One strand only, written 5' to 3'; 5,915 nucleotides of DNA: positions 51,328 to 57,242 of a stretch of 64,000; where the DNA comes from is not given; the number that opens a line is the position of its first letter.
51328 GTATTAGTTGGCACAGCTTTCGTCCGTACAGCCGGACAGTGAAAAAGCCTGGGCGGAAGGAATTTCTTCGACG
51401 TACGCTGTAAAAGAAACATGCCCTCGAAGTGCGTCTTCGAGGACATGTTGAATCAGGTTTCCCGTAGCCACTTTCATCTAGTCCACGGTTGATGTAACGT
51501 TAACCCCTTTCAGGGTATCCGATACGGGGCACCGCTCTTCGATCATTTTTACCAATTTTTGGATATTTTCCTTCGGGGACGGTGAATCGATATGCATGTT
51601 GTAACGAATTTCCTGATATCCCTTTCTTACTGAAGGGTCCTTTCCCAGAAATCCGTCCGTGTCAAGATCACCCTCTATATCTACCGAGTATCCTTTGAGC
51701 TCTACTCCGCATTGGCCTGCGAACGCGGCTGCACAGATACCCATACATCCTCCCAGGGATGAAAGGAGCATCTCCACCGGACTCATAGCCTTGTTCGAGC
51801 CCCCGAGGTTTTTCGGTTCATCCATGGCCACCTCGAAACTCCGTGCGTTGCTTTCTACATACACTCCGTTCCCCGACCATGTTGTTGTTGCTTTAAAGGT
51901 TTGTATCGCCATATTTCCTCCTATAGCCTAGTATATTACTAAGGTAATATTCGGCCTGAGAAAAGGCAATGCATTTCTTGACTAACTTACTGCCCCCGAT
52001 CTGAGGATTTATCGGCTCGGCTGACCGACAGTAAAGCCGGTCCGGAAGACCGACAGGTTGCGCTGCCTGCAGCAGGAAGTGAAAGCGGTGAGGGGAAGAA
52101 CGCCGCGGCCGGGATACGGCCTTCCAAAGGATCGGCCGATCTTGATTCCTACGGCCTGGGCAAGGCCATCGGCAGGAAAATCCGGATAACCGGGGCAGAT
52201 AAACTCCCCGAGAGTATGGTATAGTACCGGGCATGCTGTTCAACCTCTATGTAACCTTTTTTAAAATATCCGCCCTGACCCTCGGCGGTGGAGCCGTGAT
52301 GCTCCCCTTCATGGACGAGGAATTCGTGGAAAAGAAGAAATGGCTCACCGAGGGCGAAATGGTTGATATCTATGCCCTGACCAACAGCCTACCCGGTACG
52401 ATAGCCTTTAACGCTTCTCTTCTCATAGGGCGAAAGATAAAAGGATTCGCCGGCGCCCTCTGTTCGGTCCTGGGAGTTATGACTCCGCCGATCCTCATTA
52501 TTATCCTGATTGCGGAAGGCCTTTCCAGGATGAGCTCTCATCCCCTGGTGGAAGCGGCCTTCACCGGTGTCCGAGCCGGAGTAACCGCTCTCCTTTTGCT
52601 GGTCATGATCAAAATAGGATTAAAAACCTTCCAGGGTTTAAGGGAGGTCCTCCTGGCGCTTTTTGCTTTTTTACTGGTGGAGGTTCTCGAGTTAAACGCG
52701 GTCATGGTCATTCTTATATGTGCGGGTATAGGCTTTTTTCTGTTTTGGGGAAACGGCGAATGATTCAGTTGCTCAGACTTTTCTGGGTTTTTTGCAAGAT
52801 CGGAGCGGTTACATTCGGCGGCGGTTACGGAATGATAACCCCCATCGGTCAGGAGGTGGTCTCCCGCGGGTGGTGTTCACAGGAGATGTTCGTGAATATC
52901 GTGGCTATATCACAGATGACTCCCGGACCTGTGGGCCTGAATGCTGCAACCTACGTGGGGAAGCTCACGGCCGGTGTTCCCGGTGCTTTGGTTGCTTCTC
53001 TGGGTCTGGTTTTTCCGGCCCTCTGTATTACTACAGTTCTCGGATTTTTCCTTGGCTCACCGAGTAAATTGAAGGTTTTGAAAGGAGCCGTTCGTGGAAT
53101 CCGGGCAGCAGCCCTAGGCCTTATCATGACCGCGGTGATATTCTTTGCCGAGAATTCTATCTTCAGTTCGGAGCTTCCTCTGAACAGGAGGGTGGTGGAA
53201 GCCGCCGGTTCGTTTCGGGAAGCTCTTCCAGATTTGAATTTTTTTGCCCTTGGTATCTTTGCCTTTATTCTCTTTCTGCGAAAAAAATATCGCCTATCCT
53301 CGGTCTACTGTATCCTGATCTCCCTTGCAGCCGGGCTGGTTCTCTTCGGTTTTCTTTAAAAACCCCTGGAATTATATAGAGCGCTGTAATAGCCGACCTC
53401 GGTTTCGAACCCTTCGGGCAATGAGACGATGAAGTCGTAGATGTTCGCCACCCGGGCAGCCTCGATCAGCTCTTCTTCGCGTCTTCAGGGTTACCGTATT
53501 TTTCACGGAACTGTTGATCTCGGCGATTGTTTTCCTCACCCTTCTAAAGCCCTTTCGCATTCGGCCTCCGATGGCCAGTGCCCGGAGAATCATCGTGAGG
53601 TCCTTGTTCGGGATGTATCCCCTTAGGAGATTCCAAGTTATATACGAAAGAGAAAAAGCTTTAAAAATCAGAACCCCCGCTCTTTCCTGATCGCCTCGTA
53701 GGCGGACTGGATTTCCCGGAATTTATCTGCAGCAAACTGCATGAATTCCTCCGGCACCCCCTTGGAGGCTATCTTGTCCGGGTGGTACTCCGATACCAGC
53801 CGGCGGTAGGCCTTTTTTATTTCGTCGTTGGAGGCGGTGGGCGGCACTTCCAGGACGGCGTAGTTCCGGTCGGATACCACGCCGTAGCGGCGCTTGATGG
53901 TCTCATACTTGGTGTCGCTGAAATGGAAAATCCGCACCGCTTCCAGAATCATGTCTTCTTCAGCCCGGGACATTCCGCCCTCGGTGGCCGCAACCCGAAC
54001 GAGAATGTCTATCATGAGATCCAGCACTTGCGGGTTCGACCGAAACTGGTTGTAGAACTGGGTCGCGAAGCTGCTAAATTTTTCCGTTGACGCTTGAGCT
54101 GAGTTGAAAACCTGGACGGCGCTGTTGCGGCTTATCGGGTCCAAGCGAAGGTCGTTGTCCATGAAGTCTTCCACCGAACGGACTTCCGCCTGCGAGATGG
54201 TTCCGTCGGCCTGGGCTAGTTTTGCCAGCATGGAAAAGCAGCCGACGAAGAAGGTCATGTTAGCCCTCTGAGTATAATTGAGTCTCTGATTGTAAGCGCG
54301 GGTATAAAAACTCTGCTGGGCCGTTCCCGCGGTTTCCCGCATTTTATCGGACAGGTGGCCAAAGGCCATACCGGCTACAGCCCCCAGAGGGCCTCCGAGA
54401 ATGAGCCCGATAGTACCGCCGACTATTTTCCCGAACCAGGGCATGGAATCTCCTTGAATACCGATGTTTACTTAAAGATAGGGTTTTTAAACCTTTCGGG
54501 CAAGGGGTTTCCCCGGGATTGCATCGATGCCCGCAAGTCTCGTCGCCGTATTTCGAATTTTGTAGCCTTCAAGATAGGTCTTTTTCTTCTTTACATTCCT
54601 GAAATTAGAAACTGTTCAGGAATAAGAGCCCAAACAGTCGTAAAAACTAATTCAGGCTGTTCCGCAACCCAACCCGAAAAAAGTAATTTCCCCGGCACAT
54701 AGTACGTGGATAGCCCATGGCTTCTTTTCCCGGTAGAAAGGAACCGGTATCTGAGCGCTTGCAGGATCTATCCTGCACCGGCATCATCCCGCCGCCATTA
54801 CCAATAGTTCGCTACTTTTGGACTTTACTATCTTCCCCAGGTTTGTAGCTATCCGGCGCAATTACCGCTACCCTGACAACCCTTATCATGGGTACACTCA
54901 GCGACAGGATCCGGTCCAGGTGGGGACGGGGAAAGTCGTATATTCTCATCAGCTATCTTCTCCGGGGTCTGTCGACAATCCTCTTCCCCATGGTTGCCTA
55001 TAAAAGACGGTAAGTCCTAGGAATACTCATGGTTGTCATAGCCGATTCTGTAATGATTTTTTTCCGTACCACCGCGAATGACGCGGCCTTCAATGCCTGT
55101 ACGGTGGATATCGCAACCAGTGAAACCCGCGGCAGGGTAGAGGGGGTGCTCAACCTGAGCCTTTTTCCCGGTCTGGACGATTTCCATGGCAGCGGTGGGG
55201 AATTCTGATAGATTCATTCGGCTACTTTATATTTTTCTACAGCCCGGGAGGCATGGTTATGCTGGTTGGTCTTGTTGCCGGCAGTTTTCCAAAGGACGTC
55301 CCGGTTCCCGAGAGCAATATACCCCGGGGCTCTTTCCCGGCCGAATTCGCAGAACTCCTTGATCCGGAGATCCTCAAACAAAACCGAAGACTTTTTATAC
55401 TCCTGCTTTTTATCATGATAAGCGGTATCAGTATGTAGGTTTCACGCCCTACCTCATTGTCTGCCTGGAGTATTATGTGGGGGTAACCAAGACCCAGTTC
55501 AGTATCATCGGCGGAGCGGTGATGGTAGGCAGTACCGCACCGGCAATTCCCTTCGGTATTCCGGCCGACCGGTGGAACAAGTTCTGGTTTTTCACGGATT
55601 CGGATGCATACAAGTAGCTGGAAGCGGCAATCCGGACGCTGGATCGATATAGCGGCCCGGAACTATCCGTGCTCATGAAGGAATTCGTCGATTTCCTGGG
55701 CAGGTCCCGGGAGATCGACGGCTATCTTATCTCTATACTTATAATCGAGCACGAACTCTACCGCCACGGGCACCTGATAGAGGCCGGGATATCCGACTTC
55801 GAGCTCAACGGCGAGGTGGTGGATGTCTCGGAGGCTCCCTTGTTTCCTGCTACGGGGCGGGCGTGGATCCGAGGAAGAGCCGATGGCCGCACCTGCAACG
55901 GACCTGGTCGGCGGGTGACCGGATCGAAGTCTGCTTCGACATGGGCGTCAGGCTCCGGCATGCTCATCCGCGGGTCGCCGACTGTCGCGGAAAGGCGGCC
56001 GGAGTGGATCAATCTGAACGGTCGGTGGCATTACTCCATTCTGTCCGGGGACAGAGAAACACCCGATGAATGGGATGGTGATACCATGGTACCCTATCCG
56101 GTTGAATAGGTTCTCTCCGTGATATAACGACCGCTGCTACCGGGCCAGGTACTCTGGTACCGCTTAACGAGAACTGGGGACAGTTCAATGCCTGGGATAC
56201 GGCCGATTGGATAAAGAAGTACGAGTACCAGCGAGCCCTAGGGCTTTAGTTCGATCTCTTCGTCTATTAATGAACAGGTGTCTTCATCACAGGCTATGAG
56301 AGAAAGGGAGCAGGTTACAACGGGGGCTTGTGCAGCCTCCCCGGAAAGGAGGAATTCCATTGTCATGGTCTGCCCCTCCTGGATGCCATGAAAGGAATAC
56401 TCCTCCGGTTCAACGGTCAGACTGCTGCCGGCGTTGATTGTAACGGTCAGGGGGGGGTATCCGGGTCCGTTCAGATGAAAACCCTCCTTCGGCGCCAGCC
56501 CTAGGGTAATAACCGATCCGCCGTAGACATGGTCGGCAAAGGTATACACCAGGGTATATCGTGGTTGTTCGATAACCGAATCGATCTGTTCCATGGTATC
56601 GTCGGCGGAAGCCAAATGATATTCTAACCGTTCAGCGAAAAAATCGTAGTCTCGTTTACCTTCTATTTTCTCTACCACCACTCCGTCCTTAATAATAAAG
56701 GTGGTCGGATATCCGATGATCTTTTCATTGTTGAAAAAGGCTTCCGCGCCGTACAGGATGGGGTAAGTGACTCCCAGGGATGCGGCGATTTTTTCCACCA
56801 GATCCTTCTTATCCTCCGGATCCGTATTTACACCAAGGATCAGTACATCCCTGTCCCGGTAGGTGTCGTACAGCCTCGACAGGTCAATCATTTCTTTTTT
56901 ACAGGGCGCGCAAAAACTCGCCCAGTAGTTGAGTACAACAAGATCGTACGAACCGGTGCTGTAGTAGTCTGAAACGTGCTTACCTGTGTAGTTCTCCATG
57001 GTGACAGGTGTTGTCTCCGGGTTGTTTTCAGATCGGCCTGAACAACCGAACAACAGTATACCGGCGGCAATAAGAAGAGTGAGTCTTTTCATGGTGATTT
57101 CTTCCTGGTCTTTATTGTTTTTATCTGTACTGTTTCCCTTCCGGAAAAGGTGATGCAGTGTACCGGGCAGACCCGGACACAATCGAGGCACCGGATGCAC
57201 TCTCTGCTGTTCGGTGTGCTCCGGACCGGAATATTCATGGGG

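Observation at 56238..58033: NapH-like membrane polyferredoxin translationally coupled to a TlpA-thioredoxin / nDsbD fusion lipoprotein: a possible DsbD-independent route for periplasmic thiol reduction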

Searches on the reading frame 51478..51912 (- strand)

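Call 36: search_protein_families(library=pfam, proteins=[window:51478-51912:-], max_evalue=0.001)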
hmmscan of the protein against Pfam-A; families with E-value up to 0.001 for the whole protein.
window:51478-51912:- (144 aa): 1 family
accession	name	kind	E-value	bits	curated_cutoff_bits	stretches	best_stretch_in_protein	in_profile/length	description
PF02566.24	OsmC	-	1.7e-22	80.2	27.5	1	38-140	1-98/100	OsmC-like protein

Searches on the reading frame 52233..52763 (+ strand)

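Call 36: search_protein_families(library=pfam, proteins=[window:52233-52763:+], max_evalue=0.001)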
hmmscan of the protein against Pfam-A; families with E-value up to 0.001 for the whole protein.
window:52233-52763:+ (176 aa): 1 family
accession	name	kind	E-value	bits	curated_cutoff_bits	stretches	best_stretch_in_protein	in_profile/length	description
PF02417.20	Chromate_transp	-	6.4e-43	147.1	28.6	1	4-168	2-166/166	Chromate transporter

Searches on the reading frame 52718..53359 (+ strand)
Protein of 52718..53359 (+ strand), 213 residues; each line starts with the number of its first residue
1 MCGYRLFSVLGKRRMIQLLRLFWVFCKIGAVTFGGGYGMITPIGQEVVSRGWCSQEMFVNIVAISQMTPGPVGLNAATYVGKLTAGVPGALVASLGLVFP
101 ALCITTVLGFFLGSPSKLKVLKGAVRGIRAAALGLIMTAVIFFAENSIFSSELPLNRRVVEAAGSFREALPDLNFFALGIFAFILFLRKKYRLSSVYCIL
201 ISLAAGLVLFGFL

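Call 36: search_protein_families(library=pfam, proteins=[window:52718-53359:+], max_evalue=0.001)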
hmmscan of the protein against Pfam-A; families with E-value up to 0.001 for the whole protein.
window:52718-53359:+ (213 aa): 1 family
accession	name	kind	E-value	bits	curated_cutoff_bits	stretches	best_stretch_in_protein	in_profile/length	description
PF02417.20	Chromate_transp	-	4.5e-40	137.8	28.6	1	19-207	1-166/166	Chromate transporter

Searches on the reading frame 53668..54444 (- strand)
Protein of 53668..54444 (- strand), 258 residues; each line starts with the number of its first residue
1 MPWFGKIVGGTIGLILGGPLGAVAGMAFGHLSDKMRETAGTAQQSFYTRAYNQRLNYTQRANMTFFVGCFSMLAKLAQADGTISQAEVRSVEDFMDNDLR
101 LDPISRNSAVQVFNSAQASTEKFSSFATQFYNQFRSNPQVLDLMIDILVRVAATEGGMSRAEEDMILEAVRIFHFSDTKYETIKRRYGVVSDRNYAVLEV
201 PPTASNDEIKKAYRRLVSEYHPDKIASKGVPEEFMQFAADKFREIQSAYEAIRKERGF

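Call 36: search_protein_families(library=pfam, proteins=[window:53668-54444:-], max_evalue=0.001)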
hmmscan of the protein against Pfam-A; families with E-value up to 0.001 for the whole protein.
window:53668-54444:- (258 aa): 3 families
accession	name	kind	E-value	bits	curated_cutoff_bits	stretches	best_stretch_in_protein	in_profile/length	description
PF05099.18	TerB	-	4.6e-17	62.8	24.4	1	69-184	4-117/118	Tellurite resistance protein TerB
PF00226.36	DnaJ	-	1.8e-15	57.2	27.8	1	195-254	3-55/63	DnaJ domain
PF04391.17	DUF533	-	0.00012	22.2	29.6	0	17-97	31-101/178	Protein of unknown function (DUF533)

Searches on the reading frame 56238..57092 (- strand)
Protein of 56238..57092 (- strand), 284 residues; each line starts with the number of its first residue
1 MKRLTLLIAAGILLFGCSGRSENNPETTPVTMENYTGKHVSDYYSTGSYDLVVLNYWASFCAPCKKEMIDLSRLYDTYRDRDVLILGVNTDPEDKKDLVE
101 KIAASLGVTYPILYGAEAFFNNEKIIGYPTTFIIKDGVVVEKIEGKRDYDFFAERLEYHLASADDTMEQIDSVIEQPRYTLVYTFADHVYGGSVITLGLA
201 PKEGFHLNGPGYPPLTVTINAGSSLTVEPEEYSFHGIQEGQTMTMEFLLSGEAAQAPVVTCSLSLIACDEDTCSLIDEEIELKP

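Call 3: search_protein_families(library=pfam, proteins=[window:56238-57092:-], max_evalue=0.1)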
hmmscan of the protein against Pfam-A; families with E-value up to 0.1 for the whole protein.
window:56238-57092:- (284 aa): 4 families
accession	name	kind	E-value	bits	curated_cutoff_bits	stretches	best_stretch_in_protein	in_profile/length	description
PF00578.27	AhpC-TSA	-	4.4e-14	52.9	26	1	34-140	12-122/124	AhpC/TSA family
PF08534.16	Redoxin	-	1.5e-11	44.7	26.6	1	52-146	31-135/148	Redoxin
PF00085.26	Thioredoxin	-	2.3e-08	34.4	23.5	1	49-95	18-63/103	Thioredoxin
PF13905.12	Thioredoxin_8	-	7.1e-06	26.7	27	1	50-135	2-89/94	Thioredoxin-like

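Call 4: search_protein_families(library=ncbifam, proteins=[window:56238-57092:-], max_evalue=0.1)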
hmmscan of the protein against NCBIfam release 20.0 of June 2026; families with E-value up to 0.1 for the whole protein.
window:56238-57092:- (284 aa): 12 families
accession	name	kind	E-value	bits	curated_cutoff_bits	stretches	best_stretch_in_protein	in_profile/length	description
NF002854.0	PRK03147.1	subfamily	4.6e-17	62.5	170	1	52-150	65-163/176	thiol-disulfide oxidoreductase ResA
NF041202.1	StoA_CxxC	exception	8.8e-11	41.9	210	1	8-142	15-146/163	endospore biogenesis thiol-disulfide oxidoreductase StoA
NF047696.1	ThlDiSintTplARhiz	equivalog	7.5e-09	35.7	230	1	50-146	98-200/219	thiol:disulfide interchange protein TlpA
NF047697.1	ThioredTrxAClost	equivalog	1.8e-06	28.1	140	1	49-93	17-60/105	thioredoxin TrxA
TIGR01068.1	thioredoxin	equivalog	5.5e-06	26.5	96.8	1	50-95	15-59/101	thioredoxin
TIGR00385.1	dsbE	subfamily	9.1e-05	22.1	123.15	1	50-156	64-167/173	DsbE family thiol:disulfide interchange protein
NF008229.0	PRK10996.1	equivalog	0.0048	16.6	125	0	51-93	54-95/141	thioredoxin TrxC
TIGR03137.1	AhpC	equivalog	0.0049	16.6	272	1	39-94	23-77/187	alkyl hydroperoxide reductase subunit C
TIGR01126.1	pdi_dom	equivalog_domain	0.0082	16.4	107.2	0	50-96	15-63/105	protein disulfide-isomerase domain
TIGR01130.1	ER_PDI_fam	subfamily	0.013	15.1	344.25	0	125-186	73-137/476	protein disulfide-isomerase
NF011941.0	PRK15412.1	equivalog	0.04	13.5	359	1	51-136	70-151/185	thiol:disulfide interchange protein DsbE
NF006898.0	PRK09381.1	equivalog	0.097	13.1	138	0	51-81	23-53/109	thioredoxin TrxA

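Call 7: find_homologous_proteins(query=window:56238-57092:-)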
Query window:56238-57092:- (284 aa): 26 proteins with E <= 0.001 among 1550 candidates.
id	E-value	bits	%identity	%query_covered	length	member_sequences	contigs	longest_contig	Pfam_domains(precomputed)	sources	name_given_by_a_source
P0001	9.4e-171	584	90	100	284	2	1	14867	PF00085.27,PF08534.17,PF00578.28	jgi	-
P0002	3.3e-106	373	59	99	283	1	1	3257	PF00085.27,PF08534.17,PF00578.28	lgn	-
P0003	1.9e-102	360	58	100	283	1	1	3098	PF00085.27,PF08534.17,PF00578.28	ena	-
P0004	2.1e-92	327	56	92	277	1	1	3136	PF00085.27,PF08534.17,PF00578.28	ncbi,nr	ncbi:MAG: TlpA family protein disulfide reductase, partial [Spirochaetales bacterium]|nr:TlpA family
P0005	5.0e-92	326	57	88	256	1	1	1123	PF00085.27,PF08534.17,PF00578.28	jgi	jgi:thiol-disulfide isomerase/thioredoxin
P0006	2.8e-59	219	38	100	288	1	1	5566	PF08534.17,PF00578.28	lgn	-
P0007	4.5e-58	215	37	100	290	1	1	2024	PF08534.17,PF00578.28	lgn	-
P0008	4.7e-58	215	38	99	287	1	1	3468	PF08534.17,PF00578.28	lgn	-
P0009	1.0e-57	214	37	99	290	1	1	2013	PF08534.17,PF00578.28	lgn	-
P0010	1.8e-57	213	37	99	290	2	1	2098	PF08534.17,PF00578.28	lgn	-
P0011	3.4e-56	209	34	99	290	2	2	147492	PF00085.27,PF08534.17,PF00578.28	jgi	jgi:thiol-disulfide isomerase/thioredoxin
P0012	2.3e-48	183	36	93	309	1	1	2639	PF08534.17,PF00578.28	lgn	-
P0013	2.0e-46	177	40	88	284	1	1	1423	PF00085.27,PF08534.17,PF00578.28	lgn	-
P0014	2.4e-10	58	31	49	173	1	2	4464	PF00085.27,PF08534.17,PF13905.13,PF13098.14,PF00578.28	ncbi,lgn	-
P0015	3.8e-10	58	31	57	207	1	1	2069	PF00085.27,PF08534.17,PF13905.13,PF00578.28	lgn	-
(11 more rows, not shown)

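Call 21: predict_structure(alignment_id=A1)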
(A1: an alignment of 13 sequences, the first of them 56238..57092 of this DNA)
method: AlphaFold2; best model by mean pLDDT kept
length: 284 residues; sequences in the alignment: 13
mean_pLDDT: 80.0   pTM: 0.54
mean pLDDT of the five models: 80.0, 78.1, 73.2, 72.9, 67.3
residues with pLDDT >= 90: 97; 70-90: 127; 50-70: 28; < 50: 32
segments of 3 or more residues with pLDDT < 50: 1-5, 7-26, 164-169
pLDDT, mean of each block of 10 residues (from residue 1): 47 38 47 75 70 89 85 91 91 87 89 87 79 83 86 86 46 87 79 87 93 92 84 92 89 68 96 94 81
secondary structure, 60 per line:
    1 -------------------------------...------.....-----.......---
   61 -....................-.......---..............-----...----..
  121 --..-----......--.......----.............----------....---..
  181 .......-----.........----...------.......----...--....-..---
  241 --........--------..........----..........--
elements in order: E32-34 H41-45 E51-57 H62-81 E83-89 H93-106 E112-114 E130-135 E138-144 H149-161 E172-175 E179-187 E193-201 E206-208 E215-221 E226-228 E231-234 E243-250 E259-268 E273-282

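Call 24: fold_search(model_id=the predicted structure, library=pdb)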
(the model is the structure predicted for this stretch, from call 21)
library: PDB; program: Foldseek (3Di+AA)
matches with E <= 10: 1418; with E <= 0.001: 290
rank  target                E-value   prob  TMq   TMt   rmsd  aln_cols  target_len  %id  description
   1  2hyx_B                4.6e-09  1.00  0.37  0.32  18.5       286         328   15  Structure of the C-terminal domain of DipZ from Mycobacterium tuberculosis (released 2007-07-17)
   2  5cyy_D                5.2e-09  1.00  0.37  0.32  18.4       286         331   15  Structure of the C-terminal domains of DipZ from Mycobacterium tuberculosis (released 2016-01-13)
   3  2hyx_D                8.7e-09  1.00  0.36  0.31  18.6       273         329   17  Structure of the C-terminal domain of DipZ from Mycobacterium tuberculosis (released 2007-07-17)
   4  5cyy_B                1.2e-08  1.00  0.37  0.32  18.4       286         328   15  Structure of the C-terminal domains of DipZ from Mycobacterium tuberculosis (released 2016-01-13)
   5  5cyy_A                1.7e-08  1.00  0.36  0.31  19.7       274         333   17  Structure of the C-terminal domains of DipZ from Mycobacterium tuberculosis (released 2016-01-13)
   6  2hyx_A                3.2e-08  1.00  0.36  0.31  18.8       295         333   15  Structure of the C-terminal domain of DipZ from Mycobacterium tuberculosis (released 2007-07-17)
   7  4nmu_A                1.2e-07  1.00  0.35  0.64   3.0       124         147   30  Crystal Structure of Thiol-disulfide Oxidoreductase from Bacillus str. 'Ames Ancestor' (released 2013-12-18)
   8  1st9_A                4.1e-07  1.00  0.36  0.71   2.4       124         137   25  Crystal Structure of a Soluble Domain of ResA in the Oxidised Form (released 2004-05-11)
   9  2f9s_A                4.6e-07  1.00  0.36  0.70   2.4       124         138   25  2nd Crystal Structure Of A Soluble Domain Of ResA In The Oxidised Form (released 2006-04-18)
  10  4nmu_D                7.6e-07  1.00  0.35  0.67   2.8       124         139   29  Crystal Structure of Thiol-disulfide Oxidoreductase from Bacillus str. 'Ames Ancestor' (released 2013-12-18)
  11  1su9_B                1.2e-06  1.00  0.34  0.69   2.1       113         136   26  Reduced structure of the soluble domain of ResA (released 2004-05-11)
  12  1su9_A                1.2e-06  1.00  0.36  0.71   2.5       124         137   25  Reduced structure of the soluble domain of ResA (released 2004-05-11)
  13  2h1b_A                1.3e-06  1.00  0.35  0.69   2.5       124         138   25  ResA E80Q (released 2006-09-19)
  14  1st9_B                1.6e-06  1.00  0.35  0.70   2.7       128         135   25  Crystal Structure of a Soluble Domain of ResA in the Oxidised Form (released 2004-05-11)
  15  2h19_B                1.8e-06  1.00  0.36  0.71   2.8       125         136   25  Crystal Structure of ResA Cys77Ala Variant (released 2006-09-19)
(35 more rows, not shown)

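Call 62: find_encoding_contigs(protein=P0011, flank=6000, max_places=2)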
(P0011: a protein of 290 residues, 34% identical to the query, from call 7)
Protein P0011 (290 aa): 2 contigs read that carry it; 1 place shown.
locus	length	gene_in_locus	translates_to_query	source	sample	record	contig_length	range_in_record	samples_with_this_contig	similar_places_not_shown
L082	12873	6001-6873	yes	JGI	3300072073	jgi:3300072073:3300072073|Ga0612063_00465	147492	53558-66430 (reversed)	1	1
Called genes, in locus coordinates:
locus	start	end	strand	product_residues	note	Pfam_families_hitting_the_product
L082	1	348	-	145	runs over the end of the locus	PF00027:cNMP_binding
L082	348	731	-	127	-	PF00027:cNMP_binding (weak)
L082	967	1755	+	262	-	PF02405:MlaE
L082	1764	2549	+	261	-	PF13175:AAA_15 (faint), PF00005:ABC_tran, PF13304:AAA_21 (faint)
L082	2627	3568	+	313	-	PF02470:MlaD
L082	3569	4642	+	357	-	PF10602:RPN7 (faint), PF14938:SNAP (faint), PF00515:TPR_1 (faint), PF07719:TPR_2 (faint), PF13174:TPR_6 (faint), PF13176:TPR_7 (faint), PF13424:TPR_12 (weak), PF13424:TPR_12, +6 more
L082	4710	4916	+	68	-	-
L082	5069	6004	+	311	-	PF12838:Fer4_7 (faint), PF12837:Fer4_6 (faint), PF13237:Fer4_10 (faint), PF00037:Fer4 (faint), PF12801:Fer4_5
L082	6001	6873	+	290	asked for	PF00578:AhpC-TSA, PF00085:Thioredoxin (faint), PF08534:Redoxin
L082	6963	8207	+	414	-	PF02844:GARS_N, PF01071:GARS_A, PF02655:ATP-grasp_3 (weak), PF02843:GARS_C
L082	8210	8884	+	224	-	PF01791:DeoC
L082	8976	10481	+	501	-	PF08668:HDOD, PF01966:HD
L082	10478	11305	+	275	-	PF13489:Methyltransf_23, PF13847:Methyltransf_31 (weak), PF07021:MetW (weak), PF08241:Methyltransf_11, PF08242:Methyltransf_12, PF13649:Methyltransf_25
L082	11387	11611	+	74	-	-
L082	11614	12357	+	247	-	PF00149:Metallophos, PF12850:Metallophos_2 (faint)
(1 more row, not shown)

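Call 63: find_encoding_contigs(protein=P0006, flank=6000, max_places=2)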
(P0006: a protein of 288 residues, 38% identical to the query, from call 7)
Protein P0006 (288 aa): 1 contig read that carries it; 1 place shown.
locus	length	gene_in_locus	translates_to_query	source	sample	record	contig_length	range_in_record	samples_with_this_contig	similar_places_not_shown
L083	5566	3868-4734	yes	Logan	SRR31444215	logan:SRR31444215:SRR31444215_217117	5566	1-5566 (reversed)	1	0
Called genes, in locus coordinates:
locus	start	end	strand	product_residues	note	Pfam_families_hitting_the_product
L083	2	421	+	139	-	?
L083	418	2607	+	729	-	PF07719:TPR_2 (faint), PF13174:TPR_6 (faint), PF13428:TPR_14 (faint), PF13181:TPR_8 (faint)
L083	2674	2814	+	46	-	-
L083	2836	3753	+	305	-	PF12838:Fer4_7 (faint), PF00037:Fer4 (faint), PF12801:Fer4_5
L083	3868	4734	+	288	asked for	PF00578:AhpC-TSA, PF08534:Redoxin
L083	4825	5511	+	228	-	PF20582:UPF0758_N, PF04002:RadC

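Call 64: find_encoding_contigs(protein=P0013, flank=6000, max_places=2)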
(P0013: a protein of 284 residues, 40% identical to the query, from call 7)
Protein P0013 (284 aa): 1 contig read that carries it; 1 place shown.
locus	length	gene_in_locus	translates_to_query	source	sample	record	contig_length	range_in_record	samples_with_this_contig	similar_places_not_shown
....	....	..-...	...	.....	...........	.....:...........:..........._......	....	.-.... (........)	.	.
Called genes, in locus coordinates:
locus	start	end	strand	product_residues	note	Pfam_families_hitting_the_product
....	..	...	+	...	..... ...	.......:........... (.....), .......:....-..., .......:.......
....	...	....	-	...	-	?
